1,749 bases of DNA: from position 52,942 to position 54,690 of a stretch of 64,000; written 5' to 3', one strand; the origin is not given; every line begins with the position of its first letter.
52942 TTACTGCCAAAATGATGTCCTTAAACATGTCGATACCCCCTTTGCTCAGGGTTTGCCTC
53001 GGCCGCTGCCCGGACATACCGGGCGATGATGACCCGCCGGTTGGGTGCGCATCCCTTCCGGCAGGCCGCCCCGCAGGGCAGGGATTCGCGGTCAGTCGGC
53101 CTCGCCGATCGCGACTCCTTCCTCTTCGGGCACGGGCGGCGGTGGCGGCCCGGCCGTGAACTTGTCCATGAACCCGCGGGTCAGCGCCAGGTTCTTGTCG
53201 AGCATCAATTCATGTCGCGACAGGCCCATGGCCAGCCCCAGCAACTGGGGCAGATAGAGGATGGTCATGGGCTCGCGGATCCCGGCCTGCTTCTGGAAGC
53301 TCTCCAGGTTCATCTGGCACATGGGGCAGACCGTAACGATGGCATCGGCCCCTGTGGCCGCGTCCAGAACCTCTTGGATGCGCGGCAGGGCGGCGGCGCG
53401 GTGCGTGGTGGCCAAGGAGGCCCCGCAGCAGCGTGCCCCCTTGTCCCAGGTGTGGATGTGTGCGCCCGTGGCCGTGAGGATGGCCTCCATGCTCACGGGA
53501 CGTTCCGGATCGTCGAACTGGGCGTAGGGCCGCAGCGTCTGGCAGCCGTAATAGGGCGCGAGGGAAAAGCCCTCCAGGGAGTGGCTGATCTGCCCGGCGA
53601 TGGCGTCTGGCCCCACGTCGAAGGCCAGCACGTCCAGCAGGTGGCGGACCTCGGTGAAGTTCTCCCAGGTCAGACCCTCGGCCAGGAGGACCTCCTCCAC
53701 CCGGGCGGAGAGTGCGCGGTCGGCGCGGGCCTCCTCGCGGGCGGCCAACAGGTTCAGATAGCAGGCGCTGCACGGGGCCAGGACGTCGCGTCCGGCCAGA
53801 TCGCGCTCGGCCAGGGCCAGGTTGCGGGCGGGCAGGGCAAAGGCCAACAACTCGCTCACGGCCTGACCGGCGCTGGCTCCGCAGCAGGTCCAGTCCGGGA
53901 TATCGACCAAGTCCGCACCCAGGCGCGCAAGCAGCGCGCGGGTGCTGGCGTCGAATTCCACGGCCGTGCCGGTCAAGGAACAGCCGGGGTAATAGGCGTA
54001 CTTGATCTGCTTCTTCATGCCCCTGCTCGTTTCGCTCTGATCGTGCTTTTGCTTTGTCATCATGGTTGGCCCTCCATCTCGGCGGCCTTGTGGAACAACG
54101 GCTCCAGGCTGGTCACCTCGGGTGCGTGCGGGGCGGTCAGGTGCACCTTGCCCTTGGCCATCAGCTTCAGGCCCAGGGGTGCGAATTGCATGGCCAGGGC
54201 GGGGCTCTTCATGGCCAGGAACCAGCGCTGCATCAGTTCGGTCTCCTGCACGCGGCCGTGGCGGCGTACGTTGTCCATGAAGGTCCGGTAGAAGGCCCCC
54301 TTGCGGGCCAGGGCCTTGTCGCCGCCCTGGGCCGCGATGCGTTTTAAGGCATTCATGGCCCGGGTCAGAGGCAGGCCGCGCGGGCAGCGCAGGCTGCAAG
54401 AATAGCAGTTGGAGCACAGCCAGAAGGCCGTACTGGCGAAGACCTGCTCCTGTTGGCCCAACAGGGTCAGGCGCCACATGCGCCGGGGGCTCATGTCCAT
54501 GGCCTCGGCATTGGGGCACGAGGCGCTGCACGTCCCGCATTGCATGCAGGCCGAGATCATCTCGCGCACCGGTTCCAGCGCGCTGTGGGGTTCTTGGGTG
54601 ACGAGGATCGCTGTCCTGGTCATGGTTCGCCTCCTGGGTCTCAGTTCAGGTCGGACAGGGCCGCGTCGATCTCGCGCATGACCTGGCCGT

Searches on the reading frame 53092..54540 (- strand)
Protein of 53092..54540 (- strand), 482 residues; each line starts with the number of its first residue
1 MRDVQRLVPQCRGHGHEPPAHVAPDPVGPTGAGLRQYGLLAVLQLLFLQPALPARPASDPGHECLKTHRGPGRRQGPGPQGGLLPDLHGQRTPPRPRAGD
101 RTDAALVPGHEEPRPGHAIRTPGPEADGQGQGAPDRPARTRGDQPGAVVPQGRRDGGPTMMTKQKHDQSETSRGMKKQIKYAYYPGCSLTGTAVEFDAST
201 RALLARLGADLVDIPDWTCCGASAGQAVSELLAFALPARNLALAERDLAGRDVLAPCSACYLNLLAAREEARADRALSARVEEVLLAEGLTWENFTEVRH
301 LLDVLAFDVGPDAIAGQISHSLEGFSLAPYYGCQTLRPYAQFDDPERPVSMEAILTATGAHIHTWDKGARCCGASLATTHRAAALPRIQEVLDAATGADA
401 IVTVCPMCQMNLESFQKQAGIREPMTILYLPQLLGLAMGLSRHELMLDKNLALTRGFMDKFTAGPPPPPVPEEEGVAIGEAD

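Call 73: search_protein_families(library=pfam, proteins=[window:53092-54540:-], max_evalue=0.000001)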
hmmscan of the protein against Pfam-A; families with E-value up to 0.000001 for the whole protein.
window:53092-54540:- (482 aa): 1 family
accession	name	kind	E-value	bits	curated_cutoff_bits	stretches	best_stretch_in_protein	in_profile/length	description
PF02754.22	CCG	-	1.7e-22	79.8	20.6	2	181-264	1-84/85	Cysteine-rich domain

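Call 74: search_protein_families(library=ncbifam, proteins=[window:53092-54540:-], max_evalue=0.00001)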
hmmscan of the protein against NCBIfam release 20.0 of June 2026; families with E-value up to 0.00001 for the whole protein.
window:53092-54540:- (482 aa): 4 families
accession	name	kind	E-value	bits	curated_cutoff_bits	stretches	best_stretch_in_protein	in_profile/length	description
NF042965.1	MFR_anch_SdhE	equivalog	6e-48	163.8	500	1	180-451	2-275/282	8-methylmenaquinol:fumarate reductase membrane anchor subunit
TIGR03288.1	CoB_CoM_SS_B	equivalog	2.4e-41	141.9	345.15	1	180-460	1-289/290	CoB--CoM heterodisulfide reductase subunit B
NF041780.1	hetero_SS_HdrB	equivalog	5.6e-11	42.3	450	1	196-442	21-285/304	ferredoxin:CoB-CoM heterodisulfide reductase subunit HdrB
NF045670.1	quin_L_LdhH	equivalog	2.7e-07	29.3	800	0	173-281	461-569/706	L-lactate dehydrogenase (quinone) large subunit LdhH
